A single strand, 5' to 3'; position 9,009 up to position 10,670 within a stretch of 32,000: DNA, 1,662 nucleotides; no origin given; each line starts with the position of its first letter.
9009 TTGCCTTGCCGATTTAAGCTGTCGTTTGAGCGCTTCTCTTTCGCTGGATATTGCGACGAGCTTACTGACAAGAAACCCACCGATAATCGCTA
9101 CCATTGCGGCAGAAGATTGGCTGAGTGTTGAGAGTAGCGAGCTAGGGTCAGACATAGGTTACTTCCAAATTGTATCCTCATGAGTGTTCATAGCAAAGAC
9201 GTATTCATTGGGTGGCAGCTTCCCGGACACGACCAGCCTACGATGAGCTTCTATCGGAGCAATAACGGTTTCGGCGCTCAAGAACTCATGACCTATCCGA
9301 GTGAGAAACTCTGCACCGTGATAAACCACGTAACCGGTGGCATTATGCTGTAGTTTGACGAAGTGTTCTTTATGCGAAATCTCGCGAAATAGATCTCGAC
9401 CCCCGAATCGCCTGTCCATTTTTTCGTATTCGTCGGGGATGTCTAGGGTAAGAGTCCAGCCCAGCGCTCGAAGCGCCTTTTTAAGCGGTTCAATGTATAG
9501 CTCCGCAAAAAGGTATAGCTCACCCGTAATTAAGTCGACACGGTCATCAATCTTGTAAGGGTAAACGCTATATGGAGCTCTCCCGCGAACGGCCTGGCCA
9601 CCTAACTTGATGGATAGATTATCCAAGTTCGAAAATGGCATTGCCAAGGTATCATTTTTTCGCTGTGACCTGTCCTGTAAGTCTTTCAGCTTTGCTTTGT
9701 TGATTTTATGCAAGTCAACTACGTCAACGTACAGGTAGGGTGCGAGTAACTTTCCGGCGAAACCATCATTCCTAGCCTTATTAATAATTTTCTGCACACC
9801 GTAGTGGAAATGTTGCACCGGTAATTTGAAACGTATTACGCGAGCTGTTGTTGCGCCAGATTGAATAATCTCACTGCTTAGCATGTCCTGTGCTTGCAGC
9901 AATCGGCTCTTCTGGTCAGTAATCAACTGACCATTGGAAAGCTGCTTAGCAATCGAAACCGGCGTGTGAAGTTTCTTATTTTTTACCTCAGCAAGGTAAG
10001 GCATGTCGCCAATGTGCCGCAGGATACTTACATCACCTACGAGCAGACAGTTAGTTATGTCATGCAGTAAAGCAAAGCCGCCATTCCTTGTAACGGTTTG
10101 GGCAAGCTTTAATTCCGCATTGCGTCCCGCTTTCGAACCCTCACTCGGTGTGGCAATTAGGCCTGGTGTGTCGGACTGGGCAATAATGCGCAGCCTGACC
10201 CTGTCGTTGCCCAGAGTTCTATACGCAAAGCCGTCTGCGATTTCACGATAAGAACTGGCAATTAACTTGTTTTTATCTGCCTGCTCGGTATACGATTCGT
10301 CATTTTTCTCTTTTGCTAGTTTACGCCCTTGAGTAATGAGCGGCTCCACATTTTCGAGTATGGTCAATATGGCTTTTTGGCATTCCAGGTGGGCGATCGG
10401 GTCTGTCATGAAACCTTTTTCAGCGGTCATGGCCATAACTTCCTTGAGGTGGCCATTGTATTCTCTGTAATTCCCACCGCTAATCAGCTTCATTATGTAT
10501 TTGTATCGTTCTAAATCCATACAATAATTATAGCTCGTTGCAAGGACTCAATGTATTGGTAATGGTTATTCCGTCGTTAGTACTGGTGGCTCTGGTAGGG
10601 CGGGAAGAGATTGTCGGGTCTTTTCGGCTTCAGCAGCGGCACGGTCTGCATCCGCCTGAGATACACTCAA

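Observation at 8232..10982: Unrecognisable three-gene operon (3-TM protein, PD-(D/E)xK-like 453-aa protein, TM/coiled-coil/2-TM protein) on a mobile island: candidate novel conflict or defence system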

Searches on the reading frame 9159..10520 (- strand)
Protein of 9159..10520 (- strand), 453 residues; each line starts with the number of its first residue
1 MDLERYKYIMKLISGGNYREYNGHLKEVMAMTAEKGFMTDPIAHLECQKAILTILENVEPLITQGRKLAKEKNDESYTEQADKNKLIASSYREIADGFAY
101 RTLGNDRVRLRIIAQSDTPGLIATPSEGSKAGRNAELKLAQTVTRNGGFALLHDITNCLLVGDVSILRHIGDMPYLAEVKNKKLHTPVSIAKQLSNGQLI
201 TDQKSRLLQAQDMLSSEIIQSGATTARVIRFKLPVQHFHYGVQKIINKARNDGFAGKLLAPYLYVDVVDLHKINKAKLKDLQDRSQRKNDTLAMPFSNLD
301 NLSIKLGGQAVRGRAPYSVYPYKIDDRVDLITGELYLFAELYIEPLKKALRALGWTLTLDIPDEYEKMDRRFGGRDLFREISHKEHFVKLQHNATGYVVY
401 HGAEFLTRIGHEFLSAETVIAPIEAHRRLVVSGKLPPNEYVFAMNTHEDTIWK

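Call 3: search_protein_families(library=pfam, proteins=[window:9159-10520:-], max_evalue=10)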
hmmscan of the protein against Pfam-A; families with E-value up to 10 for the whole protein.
window:9159-10520:- (453 aa): 0 families

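Call 4: search_protein_families(library=padloc, proteins=[window:9159-10520:-], max_evalue=10)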
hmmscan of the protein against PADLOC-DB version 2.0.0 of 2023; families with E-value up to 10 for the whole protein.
window:9159-10520:- (453 aa): 1 family
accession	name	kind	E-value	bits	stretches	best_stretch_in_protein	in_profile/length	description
PDLC03111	Specificity_I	-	0.027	12.3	1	36-64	141-169/207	Type I specificity subunit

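Call 5: search_protein_families(library=ncbifam, proteins=[window:9159-10520:-], max_evalue=10)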
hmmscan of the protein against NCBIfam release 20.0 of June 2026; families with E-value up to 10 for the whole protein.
window:9159-10520:- (453 aa): 0 families

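Call 6: search_protein_families(library=phrogs, proteins=[window:9159-10520:-], max_evalue=10)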
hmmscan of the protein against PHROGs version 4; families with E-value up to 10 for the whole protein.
window:9159-10520:- (453 aa): 2 families
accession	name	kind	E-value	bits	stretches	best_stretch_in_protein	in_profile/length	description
phrog_14906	-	unknown function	0.12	12.2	1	125-183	136-192/429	-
phrog_28271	-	unknown function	0.18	12.3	1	25-97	93-164/281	-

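Call 8: find_homologous_proteins(query=window:9159-10520:-)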
Query window:9159-10520:- (453 aa): 15 proteins with E <= 0.001 among 8000 candidates.
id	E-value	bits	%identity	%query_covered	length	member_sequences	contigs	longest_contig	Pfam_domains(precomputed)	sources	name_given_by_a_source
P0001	1.8e-280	948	100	93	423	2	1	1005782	-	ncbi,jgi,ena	-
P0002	2.9e-267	905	88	100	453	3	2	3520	-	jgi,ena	-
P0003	3.5e-249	845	81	100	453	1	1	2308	-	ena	-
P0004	1.6e-235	800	77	100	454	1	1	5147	-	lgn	-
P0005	4.1e-230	782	80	93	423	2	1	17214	-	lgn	-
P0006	2.7e-126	440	47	99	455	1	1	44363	-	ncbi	-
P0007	1.2e-123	432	47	100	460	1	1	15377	-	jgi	jgi:hypothetical protein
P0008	4.4e-120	420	46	100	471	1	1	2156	-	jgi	-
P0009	1.0e-117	412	46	99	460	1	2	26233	-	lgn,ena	-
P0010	2.8e-117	410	44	100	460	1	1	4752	-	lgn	-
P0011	4.3e-114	400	45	99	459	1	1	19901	-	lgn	-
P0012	5.8e-108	380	43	99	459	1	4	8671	-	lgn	-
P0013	1.1e-107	379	42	99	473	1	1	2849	-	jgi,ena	-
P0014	9.4e-106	373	45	99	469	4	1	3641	-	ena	-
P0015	4.5e-60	222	35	89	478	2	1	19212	-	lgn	-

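Call 12: search_solved_structures(query=A1, max_evalue=10)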
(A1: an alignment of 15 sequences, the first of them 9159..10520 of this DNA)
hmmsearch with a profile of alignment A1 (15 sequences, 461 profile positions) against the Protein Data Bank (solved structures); distinct sequences matched with E-value up to 10: 5.
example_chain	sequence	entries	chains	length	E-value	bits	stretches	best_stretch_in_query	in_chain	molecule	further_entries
9d2f_S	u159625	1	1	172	0.012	17.5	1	189-309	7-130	Centrin-2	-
9fqr_Pk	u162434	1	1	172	0.016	17.1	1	189-309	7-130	Centrin-2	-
28js_K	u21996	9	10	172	0.019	16.9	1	189-309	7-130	Centrin-2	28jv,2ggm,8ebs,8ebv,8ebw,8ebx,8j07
2obh_A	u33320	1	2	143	0.2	13.5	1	210-309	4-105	Centrin-2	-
1ws0_A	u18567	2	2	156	0.26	13.1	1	234-297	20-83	peptide deformylase 1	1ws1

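Call 13: find_encoding_contigs(protein=P0006, flank=8000, max_places=3)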
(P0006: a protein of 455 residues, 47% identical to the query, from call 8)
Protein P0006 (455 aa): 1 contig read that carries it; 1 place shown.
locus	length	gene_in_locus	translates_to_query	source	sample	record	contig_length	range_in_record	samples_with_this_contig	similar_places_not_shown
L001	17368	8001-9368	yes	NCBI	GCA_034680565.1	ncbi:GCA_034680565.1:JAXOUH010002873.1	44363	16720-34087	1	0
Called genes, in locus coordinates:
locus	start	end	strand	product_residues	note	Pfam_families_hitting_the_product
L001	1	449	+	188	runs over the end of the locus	PF08207:EFP_N, PF01132:EFP, PF09285:Elong-fact-P_C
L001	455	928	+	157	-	PF13563:2_5_RNA_ligase2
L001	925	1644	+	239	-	PF01479:S4, PF01728:FtsJ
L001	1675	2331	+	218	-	PF00156:Pribosyltran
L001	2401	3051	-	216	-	PF00027:cNMP_binding, PF13545:HTH_Crp_2, PF00325:Crp (faint)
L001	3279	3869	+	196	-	PF14470:bPH_3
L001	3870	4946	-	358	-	PF01926:MMR_HSR1, PF02421:FeoB_N, PF06071:YchF-GTPase_C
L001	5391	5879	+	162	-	-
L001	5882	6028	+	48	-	-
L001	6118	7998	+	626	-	PF00580:UvrD-helicase, PF13245:AAA_19, PF13604:AAA_30 (faint), PF13361:UvrD_C, PF13538:UvrD_C_2 (weak)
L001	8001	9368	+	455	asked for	-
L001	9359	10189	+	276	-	PF09509:Hypoth_Ymh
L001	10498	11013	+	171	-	-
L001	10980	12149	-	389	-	-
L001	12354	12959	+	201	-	-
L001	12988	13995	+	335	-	-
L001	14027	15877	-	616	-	PF13205:Big_5 (weak), PF00246:Peptidase_M14, PF24827:AstE_AspA_cat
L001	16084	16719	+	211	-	PF07719:TPR_2 (faint), PF00515:TPR_1 (faint)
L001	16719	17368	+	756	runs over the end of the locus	-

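Call 14: find_encoding_contigs(protein=P0009, flank=8000, max_places=3)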
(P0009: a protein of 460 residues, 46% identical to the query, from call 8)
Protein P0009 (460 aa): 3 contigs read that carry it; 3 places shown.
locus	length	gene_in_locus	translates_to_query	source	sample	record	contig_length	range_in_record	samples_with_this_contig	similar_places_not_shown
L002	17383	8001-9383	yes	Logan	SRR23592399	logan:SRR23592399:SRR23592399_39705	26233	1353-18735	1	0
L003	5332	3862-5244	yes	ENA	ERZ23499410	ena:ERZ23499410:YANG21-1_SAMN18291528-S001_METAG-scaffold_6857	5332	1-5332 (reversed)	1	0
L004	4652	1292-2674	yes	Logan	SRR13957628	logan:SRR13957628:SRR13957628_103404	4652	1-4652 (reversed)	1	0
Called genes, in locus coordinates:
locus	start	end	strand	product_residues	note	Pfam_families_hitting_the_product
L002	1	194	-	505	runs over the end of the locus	PF00239:Resolvase, PF07508:Recombinase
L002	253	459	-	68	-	-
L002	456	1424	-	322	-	PF13481:AAA_25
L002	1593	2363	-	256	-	-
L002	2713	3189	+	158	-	-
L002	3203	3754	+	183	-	-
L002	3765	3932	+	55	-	-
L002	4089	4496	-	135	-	PF03713:DUF305, PF13628:DUF4142 (weak), PF03713:DUF305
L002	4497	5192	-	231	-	PF03713:DUF305, PF13628:DUF4142 (weak), PF03713:DUF305, PF13628:DUF4142 (weak)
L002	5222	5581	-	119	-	-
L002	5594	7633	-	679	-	PF00122:E1-E2_ATPase, PF00702:Hydrolase, PF08282:Hydrolase_3 (weak)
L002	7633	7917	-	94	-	PF02583:Trns_repr_metal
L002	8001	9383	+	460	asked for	-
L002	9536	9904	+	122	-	PF08818:DUF1801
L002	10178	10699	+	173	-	-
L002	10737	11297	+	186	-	PF28474:DUF8412, PF13376:OmdA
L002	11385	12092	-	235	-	PF16316:DUF4956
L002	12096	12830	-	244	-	PF09359:VTC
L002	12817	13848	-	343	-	PF00932:LTD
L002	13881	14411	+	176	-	PF00293:NUDIX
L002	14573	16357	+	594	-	-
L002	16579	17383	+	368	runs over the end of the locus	PF00871:Acetate_kinase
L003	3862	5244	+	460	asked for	-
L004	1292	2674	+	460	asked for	-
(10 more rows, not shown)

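Call 15: find_encoding_contigs(protein=P0015, flank=8000, max_places=3)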
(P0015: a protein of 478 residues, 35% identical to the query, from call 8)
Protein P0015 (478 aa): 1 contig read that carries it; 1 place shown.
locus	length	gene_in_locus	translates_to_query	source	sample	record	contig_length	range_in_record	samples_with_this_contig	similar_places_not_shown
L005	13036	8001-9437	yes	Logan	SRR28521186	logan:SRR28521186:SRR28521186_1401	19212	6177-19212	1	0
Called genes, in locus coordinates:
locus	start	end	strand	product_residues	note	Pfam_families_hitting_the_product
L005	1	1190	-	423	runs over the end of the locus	PF08245:Mur_ligase_M, PF02875:Mur_ligase_C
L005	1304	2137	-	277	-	-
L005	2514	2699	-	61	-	-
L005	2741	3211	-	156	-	-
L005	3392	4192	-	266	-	PF00925:GTP_cyclohydro2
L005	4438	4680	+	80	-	-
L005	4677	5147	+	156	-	-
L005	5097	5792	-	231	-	-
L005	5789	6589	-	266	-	-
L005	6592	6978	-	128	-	-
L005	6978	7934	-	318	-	PF00389:2-Hacid_dh, PF02826:2-Hacid_dh_C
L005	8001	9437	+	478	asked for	-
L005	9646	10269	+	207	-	-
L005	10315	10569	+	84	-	-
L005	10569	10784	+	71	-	-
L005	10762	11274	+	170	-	-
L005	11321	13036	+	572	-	?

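Call 16: find_encoding_contigs(protein=P0005, flank=8000, max_places=3)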
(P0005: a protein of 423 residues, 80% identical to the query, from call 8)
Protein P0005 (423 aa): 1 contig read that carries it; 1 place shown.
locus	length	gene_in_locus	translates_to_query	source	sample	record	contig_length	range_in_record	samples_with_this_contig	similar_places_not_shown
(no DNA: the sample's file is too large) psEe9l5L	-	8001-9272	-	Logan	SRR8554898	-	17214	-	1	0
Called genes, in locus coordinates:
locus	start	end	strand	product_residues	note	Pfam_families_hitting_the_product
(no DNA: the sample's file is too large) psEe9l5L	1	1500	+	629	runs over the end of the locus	-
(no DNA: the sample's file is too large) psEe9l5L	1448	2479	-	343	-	PF00924:MS_channel_2nd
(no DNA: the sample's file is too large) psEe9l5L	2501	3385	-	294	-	PF01171:ATP_bind_3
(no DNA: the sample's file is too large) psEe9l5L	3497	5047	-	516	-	PF00239:Resolvase, PF07508:Recombinase (weak)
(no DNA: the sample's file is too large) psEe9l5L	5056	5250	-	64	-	-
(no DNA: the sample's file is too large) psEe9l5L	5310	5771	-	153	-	-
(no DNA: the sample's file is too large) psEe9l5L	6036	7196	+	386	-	-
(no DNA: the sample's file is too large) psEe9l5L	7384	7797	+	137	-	-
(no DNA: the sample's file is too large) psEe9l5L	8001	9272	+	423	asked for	-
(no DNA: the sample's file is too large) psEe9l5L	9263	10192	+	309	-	-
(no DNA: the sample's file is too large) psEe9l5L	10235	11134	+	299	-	PF00389:2-Hacid_dh, PF02826:2-Hacid_dh_C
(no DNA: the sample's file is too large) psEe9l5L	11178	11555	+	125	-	-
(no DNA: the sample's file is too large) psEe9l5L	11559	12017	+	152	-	PF07883:Cupin_2 (weak)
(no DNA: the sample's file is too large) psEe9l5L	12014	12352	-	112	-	PF07883:Cupin_2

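Call 17: find_encoding_contigs(protein=P0007, flank=8000, max_places=3)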
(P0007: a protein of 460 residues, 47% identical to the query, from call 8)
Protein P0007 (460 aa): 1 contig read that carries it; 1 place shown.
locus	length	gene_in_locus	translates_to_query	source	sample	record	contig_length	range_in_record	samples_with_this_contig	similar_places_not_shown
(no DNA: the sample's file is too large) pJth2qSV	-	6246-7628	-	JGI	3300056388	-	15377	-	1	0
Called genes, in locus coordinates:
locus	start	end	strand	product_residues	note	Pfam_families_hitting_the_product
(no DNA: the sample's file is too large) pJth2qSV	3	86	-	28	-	?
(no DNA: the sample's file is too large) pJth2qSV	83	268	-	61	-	PF12728:HTH_17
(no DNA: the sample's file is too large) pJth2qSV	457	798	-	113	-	-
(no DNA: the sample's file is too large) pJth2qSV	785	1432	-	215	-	-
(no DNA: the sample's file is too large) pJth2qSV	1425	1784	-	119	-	-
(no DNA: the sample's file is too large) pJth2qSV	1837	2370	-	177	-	PF21984:DnaD_N (weak), PF13730:HTH_36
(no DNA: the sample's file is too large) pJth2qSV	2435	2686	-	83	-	PF18903:DUF5659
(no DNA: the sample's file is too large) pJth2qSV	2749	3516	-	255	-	-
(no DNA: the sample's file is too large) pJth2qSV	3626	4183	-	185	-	PF11611:DUF4352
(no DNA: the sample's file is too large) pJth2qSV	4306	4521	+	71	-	PF13560:HTH_31, PF12844:HTH_19, PF01381:HTH_3, PF13443:HTH_26 (weak)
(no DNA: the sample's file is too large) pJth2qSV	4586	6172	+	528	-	PF05496:RuvB_N (faint), PF13191:AAA_16 (faint), PF00004:AAA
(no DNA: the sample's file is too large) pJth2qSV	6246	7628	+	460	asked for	-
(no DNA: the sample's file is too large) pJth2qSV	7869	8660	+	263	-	-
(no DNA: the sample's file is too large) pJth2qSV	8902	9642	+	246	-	PF03372:Exo_endo_phos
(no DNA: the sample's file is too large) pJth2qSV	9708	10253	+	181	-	PF09976:TPR_21, PF00515:TPR_1 (faint), PF07719:TPR_2 (faint), PF13374:TPR_10 (faint), PF13424:TPR_12 (weak), PF13181:TPR_8 (weak)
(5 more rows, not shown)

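Call 18: find_encoding_contigs(protein=P0011, flank=8000, max_places=3)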
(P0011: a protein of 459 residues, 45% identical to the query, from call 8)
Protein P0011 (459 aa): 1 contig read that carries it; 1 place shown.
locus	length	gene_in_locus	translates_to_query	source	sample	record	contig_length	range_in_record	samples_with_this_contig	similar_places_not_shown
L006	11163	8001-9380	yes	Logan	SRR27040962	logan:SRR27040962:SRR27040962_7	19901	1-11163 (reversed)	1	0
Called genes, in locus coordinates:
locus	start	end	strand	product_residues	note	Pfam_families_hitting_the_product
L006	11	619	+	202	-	PF04203:Sortase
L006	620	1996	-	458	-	PF07992:Pyr_redox_2, PF13450:NAD_binding_8 (weak), PF13738:Pyr_redox_3 (faint), PF00070:Pyr_redox, PF02852:Pyr_redox_dim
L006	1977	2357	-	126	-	PF03477:ATP-cone (weak)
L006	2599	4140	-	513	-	PF00239:Resolvase, PF07508:Recombinase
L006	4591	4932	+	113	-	-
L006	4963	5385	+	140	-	-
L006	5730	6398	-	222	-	PF02586:SRAP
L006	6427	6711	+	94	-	-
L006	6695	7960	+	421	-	PF00817:IMS, PF11799:IMS_C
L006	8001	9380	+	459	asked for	-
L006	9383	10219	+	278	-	-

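Call 19: find_encoding_contigs(protein=P0012, flank=8000, max_places=4)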
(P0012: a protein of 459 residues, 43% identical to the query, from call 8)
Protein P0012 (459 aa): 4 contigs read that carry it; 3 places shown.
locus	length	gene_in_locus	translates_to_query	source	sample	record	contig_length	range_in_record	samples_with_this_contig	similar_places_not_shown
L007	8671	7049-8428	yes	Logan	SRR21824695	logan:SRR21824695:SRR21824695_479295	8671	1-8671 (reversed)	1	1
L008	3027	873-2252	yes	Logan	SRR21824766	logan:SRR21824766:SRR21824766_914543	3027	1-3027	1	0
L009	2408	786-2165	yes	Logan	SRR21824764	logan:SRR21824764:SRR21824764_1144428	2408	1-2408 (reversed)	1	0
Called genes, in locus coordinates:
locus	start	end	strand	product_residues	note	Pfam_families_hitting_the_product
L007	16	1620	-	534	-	PF00239:Resolvase, PF13408:Zn_ribbon_recom (weak)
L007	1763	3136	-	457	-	-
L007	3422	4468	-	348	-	-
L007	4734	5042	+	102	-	-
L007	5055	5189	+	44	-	-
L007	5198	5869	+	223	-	-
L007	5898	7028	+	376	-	-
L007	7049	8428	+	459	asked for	-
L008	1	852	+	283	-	?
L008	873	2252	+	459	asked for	-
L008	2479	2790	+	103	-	-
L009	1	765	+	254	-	?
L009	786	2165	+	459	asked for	-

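Call 20: predict_structure(alignment_id=A1)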
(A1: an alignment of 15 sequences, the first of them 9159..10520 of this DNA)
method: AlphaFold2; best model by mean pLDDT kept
length: 453 residues; sequences in the alignment: 15
mean_pLDDT: 82.7   pTM: 0.85
mean pLDDT of the five models: 82.7, 81.8, 75.7, 73.0, 66.8
residues with pLDDT >= 90: 200; 70-90: 183; 50-70: 41; < 50: 29
segments of 3 or more residues with pLDDT < 50: 123-128, 364-384
pLDDT, mean of each block of 10 residues (from residue 1): 76 77 91 89 94 90 91 93 92 92 86 64 48 81 93 83 87 86 80 88 84 88 80 93 95 92 92 66 64 85 77 81 94 91 95 93 46 32 65 91 85 94 91 82 86 77
secondary structure, 60 per line:
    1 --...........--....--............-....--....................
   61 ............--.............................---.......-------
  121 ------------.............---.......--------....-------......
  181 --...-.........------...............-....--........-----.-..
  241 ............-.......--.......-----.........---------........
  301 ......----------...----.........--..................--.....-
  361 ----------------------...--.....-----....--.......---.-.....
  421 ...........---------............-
elements in order: H3-13 H16-19 H22-33 H35-38 H41-72 H75-103 H107-113 H133-145 E149-152 E164-167 E175-180 E183-185 H187-195 H202-216 E218-221 E224-231 H239-252 E254-260 E263-269 H275-283 E293-297 H298-306 H324-332 E335-342 H343-352 E355-359 E388-392 E398-401 H404-410 H416-431 E441-445 H446-452

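Call 24: fold_search(model_id=the predicted structure, library=pdb)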
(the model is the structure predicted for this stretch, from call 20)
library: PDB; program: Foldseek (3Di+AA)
matches with E <= 10: 86; with E <= 0.001: 0
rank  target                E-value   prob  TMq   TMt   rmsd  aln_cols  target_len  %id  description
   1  8rud_B                1.0e+00  0.03  0.09  0.10  20.5       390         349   12  Crystal structure of Rhizobium etli L-asparaginase ReAV K138A mutant (released 2024-04-17)
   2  9g67_B                1.2e+00  0.04  0.12  0.13  22.2       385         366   11  Crystal structure of Rhizobium etli L-asparaginase ReAV K138H mutant in complex with L-Asn (released 2025-01-15)
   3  9qcu_B                1.3e+00  0.04  0.12  0.13  21.3       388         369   10  Crystal structure of Rhizobium etli L-asparaginase ReAV S48A mutant (released 2025-07-16)
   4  7os3_BBB              1.3e+00  0.03  0.10  0.12  21.0       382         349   11  Crystal structure of Rhizobium etli inducible L-asparaginase ReAV solved by S-SAD (orthorhombic form START) (released 2021-11-24)
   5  7rdq_D                1.3e+00  0.02  0.08  0.04  26.1       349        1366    9  Cryo-EM structure of Thermus thermophilus reiterative transcription complex with 11nt oligo-G RNA (released 2022-02-02)
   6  9ujl_D                1.6e+00  0.01  0.09  0.04  25.6       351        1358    9  CryoEM structure of the T.thermophilus transcription initiation complex in the presence of Ap4A (released 2025-10-22)
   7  8rue_A                1.7e+00  0.04  0.10  0.12  21.3       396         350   10  Crystal structure of Rhizobium etli L-asparaginase ReAV H139A mutant (released 2024-04-17)
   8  7os6_BBB              1.9e+00  0.02  0.09  0.10  20.0       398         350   10  Crystal structure of Rhizobium etli inducible L-asparaginase ReAV (monoclinic form MP1) (released 2021-11-24)
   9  8ruf_A                2.0e+00  0.02  0.10  0.11  20.9       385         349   11  Crystal structure of Rhizobium etli L-asparaginase ReAV D187A mutant (released 2024-04-17)
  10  9ujk_D                2.0e+00  0.01  0.09  0.04  26.4       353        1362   10  CryoEM structure of the T.thermophilus transcription initiation complex in the presence of ATP (released 2025-10-22)
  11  8rua_B                2.1e+00  0.03  0.12  0.13  21.9       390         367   10  Crystal structure of Rhizobium etli L-asparaginase ReAV C135A mutant (released 2024-04-17)
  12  8rug_A                2.1e+00  0.02  0.09  0.11  20.1       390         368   10  Crystal structure of Rhizobium etli L-asparaginase ReAV C189A mutant (released 2024-04-17)
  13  9qcy_B                2.1e+00  0.02  0.11  0.14  21.4       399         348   10  Crystal structure of Rhizobium etli L-asparaginase ReAV S80A mutant (released 2025-07-16)
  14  8rue_B                2.3e+00  0.03  0.11  0.13  21.7       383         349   11  Crystal structure of Rhizobium etli L-asparaginase ReAV H139A mutant (released 2024-04-17)
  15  7oz6_AAA              2.6e+00  0.03  0.12  0.13  22.2       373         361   12  Crystal structure of Rhizobium etli inducible L-asparaginase ReAV (monoclinic form MC) (released 2021-11-24)
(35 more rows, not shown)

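Call 25: fold_search(model_id=the predicted structure, library=viral)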
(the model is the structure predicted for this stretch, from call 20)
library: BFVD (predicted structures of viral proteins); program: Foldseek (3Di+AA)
matches with E <= 10: 92; with E <= 0.001: 0
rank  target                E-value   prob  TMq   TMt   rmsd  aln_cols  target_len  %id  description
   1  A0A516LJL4            2.8e-01  0.09  0.10  0.08  23.6       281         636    7  (no name in the UniProt tables at hand)
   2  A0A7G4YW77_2          6.2e-01  0.04  0.10  0.04  28.1       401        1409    9  (no name in the UniProt tables at hand)
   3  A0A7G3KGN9            1.3e+00  0.07  0.11  0.14  16.2       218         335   11  Uncharacterized protein [Enterobacter phage vB_EhoM-IME523]
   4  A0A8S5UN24            1.5e+00  0.03  0.08  0.11  17.6       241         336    8  NTP-PPase-like protein [Siphoviridae sp. ctzr51]
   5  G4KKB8                1.7e+00  0.01  0.09  0.11  25.8       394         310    8  (no name in the UniProt tables at hand)
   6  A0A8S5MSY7            1.8e+00  0.02  0.11  0.12  19.7       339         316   10  Zinc-binding metallo-peptidase [virus sp. ctzmw3]
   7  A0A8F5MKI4            1.8e+00  0.04  0.10  0.11  19.7       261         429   13  DNA pilot protein [Microvirus mar65]
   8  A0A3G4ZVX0            1.9e+00  0.01  0.09  0.04  34.8       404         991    8  Soluble P-type ATPase [Edafosvirus sp.]
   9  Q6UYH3                2.6e+00  0.12  0.09  0.29   9.7       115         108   12  Conserved phage protein [Burkholderia phage BcepNazgul]
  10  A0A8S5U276            2.6e+00  0.03  0.10  0.14  26.7       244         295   10  Minor capsid protein [Siphoviridae sp. ctqzz19]
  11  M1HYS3                2.8e+00  0.06  0.12  0.15  13.8       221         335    8  (no name in the UniProt tables at hand)
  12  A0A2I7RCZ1            2.8e+00  0.02  0.13  0.14  27.1       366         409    8  (no name in the UniProt tables at hand)
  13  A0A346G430            3.2e+00  0.01  0.11  0.12  24.6       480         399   10  (no name in the UniProt tables at hand)
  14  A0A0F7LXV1            3.4e+00  0.02  0.08  0.05  18.9       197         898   10  (no name in the UniProt tables at hand)
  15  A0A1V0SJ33            3.5e+00  0.03  0.10  0.10  27.4       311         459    6  Uncharacterized protein [Klosneuvirus KNV1]
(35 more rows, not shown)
